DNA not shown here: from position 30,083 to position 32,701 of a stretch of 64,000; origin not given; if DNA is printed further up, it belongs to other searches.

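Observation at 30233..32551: Complete but hinge-less, short SMC (772 aa) in the canonical rnc-smc-ftsY position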

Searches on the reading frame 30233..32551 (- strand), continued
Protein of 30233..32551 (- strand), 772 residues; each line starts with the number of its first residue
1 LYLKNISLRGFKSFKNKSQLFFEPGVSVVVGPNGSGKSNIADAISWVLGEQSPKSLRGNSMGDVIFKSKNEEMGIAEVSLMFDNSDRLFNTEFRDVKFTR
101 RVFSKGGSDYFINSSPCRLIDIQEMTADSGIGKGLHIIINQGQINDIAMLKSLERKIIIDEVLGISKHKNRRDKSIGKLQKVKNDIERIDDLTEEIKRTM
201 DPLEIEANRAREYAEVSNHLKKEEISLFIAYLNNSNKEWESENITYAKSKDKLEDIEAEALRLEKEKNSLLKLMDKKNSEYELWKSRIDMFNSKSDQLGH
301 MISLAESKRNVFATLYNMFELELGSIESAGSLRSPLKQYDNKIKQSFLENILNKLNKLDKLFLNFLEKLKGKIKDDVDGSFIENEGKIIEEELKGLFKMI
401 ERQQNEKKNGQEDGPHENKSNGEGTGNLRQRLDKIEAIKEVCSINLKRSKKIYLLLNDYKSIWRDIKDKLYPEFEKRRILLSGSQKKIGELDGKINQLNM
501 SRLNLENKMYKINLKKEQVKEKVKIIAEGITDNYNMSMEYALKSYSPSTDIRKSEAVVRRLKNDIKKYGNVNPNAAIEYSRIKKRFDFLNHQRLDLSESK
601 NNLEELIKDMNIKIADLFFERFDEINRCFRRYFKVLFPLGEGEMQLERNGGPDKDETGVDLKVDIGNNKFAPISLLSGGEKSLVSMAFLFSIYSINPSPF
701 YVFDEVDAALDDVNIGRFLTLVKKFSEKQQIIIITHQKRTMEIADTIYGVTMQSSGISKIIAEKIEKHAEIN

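Call 32: search_protein_families(library=pfam, proteins=[P0121, P0122, P0123, P0124, P0135, P0136, P0147, P0157, P0197, P0216], max_evalue=0.01)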
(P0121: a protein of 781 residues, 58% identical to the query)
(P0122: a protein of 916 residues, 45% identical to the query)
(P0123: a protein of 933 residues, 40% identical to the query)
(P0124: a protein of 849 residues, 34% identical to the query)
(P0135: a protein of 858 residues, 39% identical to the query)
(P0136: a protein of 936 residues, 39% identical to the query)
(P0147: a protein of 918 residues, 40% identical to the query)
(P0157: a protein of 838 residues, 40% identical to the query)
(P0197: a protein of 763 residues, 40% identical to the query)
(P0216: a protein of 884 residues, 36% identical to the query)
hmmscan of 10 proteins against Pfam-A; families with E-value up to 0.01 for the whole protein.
P0121 (781 aa): 7 families
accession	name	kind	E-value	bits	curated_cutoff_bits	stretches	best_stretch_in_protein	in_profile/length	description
PF02463.25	SMC_N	-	7.5e-67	225.4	40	1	2-764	1-219/220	RecF/RecN/SMC N terminal domain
PF13476.12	AAA_23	-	8.7e-21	75.9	27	1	6-225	2-177/201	AAA domain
PF13304.12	AAA_21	-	9.4e-09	36.2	27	1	26-74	1-59/304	AAA domain, putative AbiEii toxin, Type IV TA system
PF13555.12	AAA_29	-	9.2e-06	25.8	27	1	3-48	1-46/61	P-loop containing region of AAA domain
PF13175.12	AAA_15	-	0.00046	20.4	32.1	0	2-742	2-369/374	AAA ATPase domain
PF13514.12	AAA_27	-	0.0038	17.3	22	0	7-46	7-48/206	AAA domain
PF00005.33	ABC_tran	-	0.0054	17.8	25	0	23-63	9-51/137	ABC transporter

P0122 (916 aa): 10 families
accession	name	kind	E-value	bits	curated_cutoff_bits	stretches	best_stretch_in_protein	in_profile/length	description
PF02463.25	SMC_N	-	1.5e-68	231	40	1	2-895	1-219/220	RecF/RecN/SMC N terminal domain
PF13175.12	AAA_15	-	5.7e-13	49.7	32.1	1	1-391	1-283/374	AAA ATPase domain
PF13304.12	AAA_21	-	2.6e-12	47.9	27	2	26-88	1-66/304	AAA domain, putative AbiEii toxin, Type IV TA system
PF13476.12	AAA_23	-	9.6e-08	33.3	27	0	5-387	1-193/201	AAA domain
PF13555.12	AAA_29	-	1.8e-06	28.1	27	1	6-49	4-47/61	P-loop containing region of AAA domain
PF13514.12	AAA_27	-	0.00026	21.1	22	1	1-45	1-47/206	AAA domain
PF24627.1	PUMA_CC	-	0.0014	19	30.1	1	535-570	15-50/74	PUMA coiled-coil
PF13851.11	GAS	-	0.0017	18.2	32.3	1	528-660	33-166/200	Growth-arrest specific micro-tubule binding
PF11887.13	Mce4_CUP1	-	0.0028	17.7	32.6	1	305-386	51-132/222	Cholesterol uptake porter CUP1 of Mce4, putative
PF07889.17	DUF1664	-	0.0052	17.3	34.6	0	234-309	48-123/124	Protein of unknown function (DUF1664)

P0123 (933 aa): 6 families
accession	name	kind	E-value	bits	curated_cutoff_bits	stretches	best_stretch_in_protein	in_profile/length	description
PF02463.25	SMC_N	-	2.3e-74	250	40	1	2-925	1-219/220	RecF/RecN/SMC N terminal domain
PF13476.12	AAA_23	-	4.6e-16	60.5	27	1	5-299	1-199/201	AAA domain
PF13304.12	AAA_21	-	5.5e-15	56.7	27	2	26-176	1-136/304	AAA domain, putative AbiEii toxin, Type IV TA system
PF13175.12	AAA_15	-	1.9e-14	54.5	32.1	1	1-382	1-297/374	AAA ATPase domain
PF13555.12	AAA_29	-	5.1e-06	26.6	27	1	5-50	3-48/61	P-loop containing region of AAA domain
PF10473.14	CENP-F_leu_zip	-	0.0052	17.3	34.5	1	511-610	37-133/140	Leucine-rich repeats of kinetochore protein Cenp-F/LEK1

P0124 (849 aa): 8 families
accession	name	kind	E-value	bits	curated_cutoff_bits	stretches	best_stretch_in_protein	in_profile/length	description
PF02463.25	SMC_N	-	4.9e-70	235.8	40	1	2-834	1-219/220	RecF/RecN/SMC N terminal domain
PF13304.12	AAA_21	-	2.3e-19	71.1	27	2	661-813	172-299/304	AAA domain, putative AbiEii toxin, Type IV TA system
PF13476.12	AAA_23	-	1.2e-18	68.9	27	1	5-226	1-197/201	AAA domain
PF13175.12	AAA_15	-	5.3e-14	53.1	32.1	1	1-356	1-275/374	AAA ATPase domain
PF00005.33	ABC_tran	-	0.0001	23.4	25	0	26-48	13-35/137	ABC transporter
PF13555.12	AAA_29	-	0.00018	21.6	27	1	13-48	11-46/61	P-loop containing region of AAA domain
PF13401.12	AAA_22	-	0.0015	19.3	27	0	24-45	5-26/130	AAA domain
PF13514.12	AAA_27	-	0.0067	16.5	22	1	1-45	1-47/206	AAA domain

P0135 (858 aa): 7 families
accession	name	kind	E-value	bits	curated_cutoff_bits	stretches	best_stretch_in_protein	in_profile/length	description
PF02463.25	SMC_N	-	2.1e-69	233.8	40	1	2-850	1-220/220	RecF/RecN/SMC N terminal domain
PF13476.12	AAA_23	-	3.3e-19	70.8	27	1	5-258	1-189/201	AAA domain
PF13304.12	AAA_21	-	1.9e-14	54.9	27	2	731-828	220-299/304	AAA domain, putative AbiEii toxin, Type IV TA system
PF13175.12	AAA_15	-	1.1e-10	42.1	32.1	1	1-62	1-55/374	AAA ATPase domain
PF13555.12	AAA_29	-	2.5e-05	24.3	27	1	12-49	10-47/61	P-loop containing region of AAA domain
PF00005.33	ABC_tran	-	0.0018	19.3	25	0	26-52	13-39/137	ABC transporter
PF13514.12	AAA_27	-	0.0025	17.9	22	0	1-45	1-47/206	AAA domain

P0136 (936 aa): 7 families
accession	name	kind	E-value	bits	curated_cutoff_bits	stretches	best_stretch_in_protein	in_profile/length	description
PF02463.25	SMC_N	-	3.2e-68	229.9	40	1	2-928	1-220/220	RecF/RecN/SMC N terminal domain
PF13476.12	AAA_23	-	2.9e-21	77.5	27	1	5-225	1-196/201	AAA domain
PF13304.12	AAA_21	-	4.5e-15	56.9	27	2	766-906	195-299/304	AAA domain, putative AbiEii toxin, Type IV TA system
PF13175.12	AAA_15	-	2.5e-11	44.3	32.1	1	1-54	1-53/374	AAA ATPase domain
PF13555.12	AAA_29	-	1.7e-05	24.9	27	1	11-48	9-46/61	P-loop containing region of AAA domain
PF07926.17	TPR_MLP1_2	-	0.00042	20.8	36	1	402-522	4-125/129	TPR/MLP1/MLP2-like protein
PF00005.33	ABC_tran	-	0.0097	17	25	0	19-45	5-32/137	ABC transporter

P0147 (918 aa): 6 families
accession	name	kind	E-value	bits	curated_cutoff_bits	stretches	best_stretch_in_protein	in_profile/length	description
PF02463.25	SMC_N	-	7.6e-67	225.4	40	1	2-887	1-219/220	RecF/RecN/SMC N terminal domain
PF13476.12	AAA_23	-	4.6e-21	76.8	27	1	5-203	1-201/201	AAA domain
PF13304.12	AAA_21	-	1.3e-14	55.4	27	2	26-100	1-66/304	AAA domain, putative AbiEii toxin, Type IV TA system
PF13175.12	AAA_15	-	5.8e-14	52.9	32.1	1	1-390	1-280/374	AAA ATPase domain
PF13555.12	AAA_29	-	8.1e-06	25.9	27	1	4-48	2-46/61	P-loop containing region of AAA domain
PF00005.33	ABC_tran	-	0.0063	17.6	25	0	26-46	13-33/137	ABC transporter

P0157 (838 aa): 7 families
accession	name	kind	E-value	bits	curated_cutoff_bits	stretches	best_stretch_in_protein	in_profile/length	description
PF02463.25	SMC_N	-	1.8e-66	224.2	40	1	2-822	1-215/220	RecF/RecN/SMC N terminal domain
PF13476.12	AAA_23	-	5.7e-19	70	27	1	5-202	1-200/201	AAA domain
PF13304.12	AAA_21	-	1.1e-16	62.2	27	2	26-97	1-62/304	AAA domain, putative AbiEii toxin, Type IV TA system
PF13175.12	AAA_15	-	4.2e-10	40.2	32.1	1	1-49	1-48/374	AAA ATPase domain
PF13555.12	AAA_29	-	1.2e-07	31.8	27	1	5-51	3-49/61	P-loop containing region of AAA domain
PF13514.12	AAA_27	-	0.00046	20.3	22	1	1-45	1-47/206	AAA domain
PF00005.33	ABC_tran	-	0.0024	18.9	25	0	21-48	7-35/137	ABC transporter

P0197 (763 aa): 8 families
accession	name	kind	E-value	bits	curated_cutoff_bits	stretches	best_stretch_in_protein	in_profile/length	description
PF02463.25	SMC_N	-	4.7e-66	222.8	40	1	2-747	1-217/220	RecF/RecN/SMC N terminal domain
PF13476.12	AAA_23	-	7.9e-16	59.7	27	1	6-194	2-189/201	AAA domain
PF13304.12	AAA_21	-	3.6e-15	57.2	27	2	652-730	223-301/304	AAA domain, putative AbiEii toxin, Type IV TA system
PF13175.12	AAA_15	-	3e-09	37.4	32.1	1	1-55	1-54/374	AAA ATPase domain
PF13555.12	AAA_29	-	1.7e-07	31.3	27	1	3-59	1-55/61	P-loop containing region of AAA domain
PF13514.12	AAA_27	-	0.00025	21.1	22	1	1-46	1-48/206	AAA domain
PF00005.33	ABC_tran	-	0.00055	21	25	0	26-44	13-31/137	ABC transporter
PF13401.12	AAA_22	-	0.0072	17.1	27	0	23-45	4-26/130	AAA domain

P0216 (884 aa): 8 families
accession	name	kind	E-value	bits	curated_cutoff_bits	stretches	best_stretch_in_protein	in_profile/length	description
PF02463.25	SMC_N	-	9.3e-67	225.1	40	1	2-877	1-219/220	RecF/RecN/SMC N terminal domain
PF13476.12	AAA_23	-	1.3e-22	81.9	27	1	6-258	2-200/201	AAA domain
PF13175.12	AAA_15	-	7.4e-10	39.4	32.1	1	1-314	1-283/374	AAA ATPase domain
PF13304.12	AAA_21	-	1.1e-09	39.3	27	1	26-97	1-62/304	AAA domain, putative AbiEii toxin, Type IV TA system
PF13555.12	AAA_29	-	2.4e-06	27.6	27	1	7-48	5-46/61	P-loop containing region of AAA domain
PF00005.33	ABC_tran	-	0.00048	21.2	25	0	26-48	13-35/137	ABC transporter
PF13514.12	AAA_27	-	0.0039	17.2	22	0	1-45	1-47/206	AAA domain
PF13797.11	Post_transc_reg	-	0.0051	17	25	0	636-661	4-29/83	Post-transcriptional regulator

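Call 33: find_encoding_contigs(protein=P0122, flank=10000, max_places=3)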
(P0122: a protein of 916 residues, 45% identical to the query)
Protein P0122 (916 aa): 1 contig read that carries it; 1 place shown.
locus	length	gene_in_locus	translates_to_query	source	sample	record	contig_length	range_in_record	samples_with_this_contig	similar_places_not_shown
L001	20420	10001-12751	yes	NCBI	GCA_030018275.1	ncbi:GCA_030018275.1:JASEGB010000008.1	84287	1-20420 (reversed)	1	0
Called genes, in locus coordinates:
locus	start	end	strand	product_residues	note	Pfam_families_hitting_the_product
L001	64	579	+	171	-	PF02620:YceD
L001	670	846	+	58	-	PF01783:Ribosomal_L32p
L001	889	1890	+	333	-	PF02504:FA_synthesis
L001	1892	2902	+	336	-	PF00108:Thiolase_N (weak), PF08545:ACP_syn_III, PF08541:ACP_syn_III_C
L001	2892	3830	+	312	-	PF00478:IMPDH (faint), PF03060:NMO, PF05690:ThiG (weak)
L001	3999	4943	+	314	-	PF00698:Acyl_transf_1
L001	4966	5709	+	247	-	PF00106:adh_short, PF08659:KR, PF13561:adh_short_C2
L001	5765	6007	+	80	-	PF23297:ACP_SdgA_C (weak), PF00550:PP-binding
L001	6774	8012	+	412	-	PF00109:ketoacyl-synt, PF02801:Ketoacyl-synt_C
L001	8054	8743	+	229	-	PF22935:RM44_endonuclase (weak), PF14622:Ribonucleas_3_3, PF00636:Ribonuclease_3, PF00035:dsrm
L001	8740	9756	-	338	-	PF24568:CC_PcsB (weak), PF06725:3D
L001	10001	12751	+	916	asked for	PF02463:SMC_N, PF13175:AAA_15, PF13304:AAA_21 (weak), PF13476:AAA_23 (faint), PF13555:AAA_29 (weak), PF24161:CCDC39 (faint)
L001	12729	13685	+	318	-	PF01656:CbiA (faint), PF02881:SRP54_N, PF13604:AAA_30 (weak), PF00448:SRP54, PF13401:AAA_22 (weak)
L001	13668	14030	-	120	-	PF01381:HTH_3, PF12844:HTH_19 (weak), PF13560:HTH_31 (weak)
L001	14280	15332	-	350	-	-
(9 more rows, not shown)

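Call 34: find_encoding_contigs(protein=P0135, flank=10000, max_places=3)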
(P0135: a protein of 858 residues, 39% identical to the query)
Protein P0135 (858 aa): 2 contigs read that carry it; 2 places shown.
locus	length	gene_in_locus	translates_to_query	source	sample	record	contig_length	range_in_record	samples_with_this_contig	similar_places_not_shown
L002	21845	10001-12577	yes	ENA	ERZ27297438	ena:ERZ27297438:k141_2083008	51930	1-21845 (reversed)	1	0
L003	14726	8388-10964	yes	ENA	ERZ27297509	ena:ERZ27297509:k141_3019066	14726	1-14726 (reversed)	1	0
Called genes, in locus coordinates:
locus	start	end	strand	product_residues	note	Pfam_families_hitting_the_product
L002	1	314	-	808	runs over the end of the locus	-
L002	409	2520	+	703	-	PF17191:RecG_wedge, PF01336:tRNA_anti-codon, PF00270:DEAD, PF04851:ResIII, PF00271:Helicase_C, PF22590:Cas3-like_C_2 (weak), PF19833:RecG_dom3_C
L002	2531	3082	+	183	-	PF03602:Cons_hypoth95, PF05175:MTS (weak)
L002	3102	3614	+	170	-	PF01467:CTP_transf_like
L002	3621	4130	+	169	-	PF05103:DivIVA (faint)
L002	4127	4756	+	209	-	PF02620:YceD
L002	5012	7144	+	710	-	PF02629:CoA_binding, PF13380:CoA_binding_2, PF13607:Succ_CoA_lig, PF19045:Ligase_CoA_2, PF13549:ATP-grasp_5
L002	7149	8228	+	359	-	PF13500:AAA_26, PF07085:DRTGG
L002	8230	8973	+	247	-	PF22935:RM44_endonuclase (weak), PF14622:Ribonucleas_3_3, PF00636:Ribonuclease_3, PF00035:dsrm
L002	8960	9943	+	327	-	PF00480:ROK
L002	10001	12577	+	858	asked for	PF02463:SMC_N, PF13175:AAA_15, PF13476:AAA_23, PF13555:AAA_29 (faint), PF13304:AAA_21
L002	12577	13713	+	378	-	PF02881:SRP54_N (weak), PF00448:SRP54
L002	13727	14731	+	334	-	-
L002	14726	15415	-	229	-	PF02589:LUD_dom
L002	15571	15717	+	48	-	PF18930:DUF5679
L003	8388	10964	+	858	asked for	PF02463:SMC_N, PF13175:AAA_15, PF13476:AAA_23, PF13555:AAA_29 (faint), PF13304:AAA_21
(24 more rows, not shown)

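Call 37: search_solved_structures(query=window:30233-32551:-, max_evalue=1e-10)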
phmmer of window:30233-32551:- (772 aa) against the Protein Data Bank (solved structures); distinct sequences matched with E-value up to 1e-10: 50.
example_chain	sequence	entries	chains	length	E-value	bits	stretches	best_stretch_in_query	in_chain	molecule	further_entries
5xg3_A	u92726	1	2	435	6.4e-101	342.2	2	1-216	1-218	Chromosome partition protein Smc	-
3zgx_A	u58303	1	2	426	2.4e-100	340.2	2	1-216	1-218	CHROMOSOME PARTITION PROTEIN SMC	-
5h68_A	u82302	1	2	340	3e-82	280.5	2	1-168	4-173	Chromosome partition protein Smc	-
5xei_A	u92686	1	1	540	4.8e-66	226.9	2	2-234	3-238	Chromosome partition protein Smc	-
5xns_A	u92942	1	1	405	6e-63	216.7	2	2-198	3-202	Chromosome partition protein Smc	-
1e69_A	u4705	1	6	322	2.8e-58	201.2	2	622-771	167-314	CHROMOSOME SEGREGATION SMC PROTEIN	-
4i99_A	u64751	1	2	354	2.3e-57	198.2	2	2-184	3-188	Chromosome partition protein Smc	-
5h66_A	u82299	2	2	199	6.5e-51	176.9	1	1-196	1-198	Chromosome partition protein Smc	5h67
5h66_B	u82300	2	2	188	5e-41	144.2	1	585-770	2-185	Chromosome partition protein Smc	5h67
8roh_A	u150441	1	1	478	6e-36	127.4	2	1-214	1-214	Structural maintenance of chromosomes protein 3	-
6qj1_A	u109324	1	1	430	8.2e-35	123.7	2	5-206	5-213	Structural maintenance of chromosomes protein,Structural maintenance of chromosomes protei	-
8roj_A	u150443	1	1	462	3.4e-34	121.6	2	1-207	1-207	Structural maintenance of chromosomes protein 3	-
6qj0_A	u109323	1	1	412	4.8e-34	121.1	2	5-203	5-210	Structural maintenance of chromosomes protein,Structural maintenance of chromosomes protei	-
8p0a_B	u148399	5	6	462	8.1e-34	120.4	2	1-207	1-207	Structural maintenance of chromosomes protein 3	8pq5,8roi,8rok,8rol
8roc_A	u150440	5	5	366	1.8e-33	119.2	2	619-770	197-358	Structural maintenance of chromosomes protein 1A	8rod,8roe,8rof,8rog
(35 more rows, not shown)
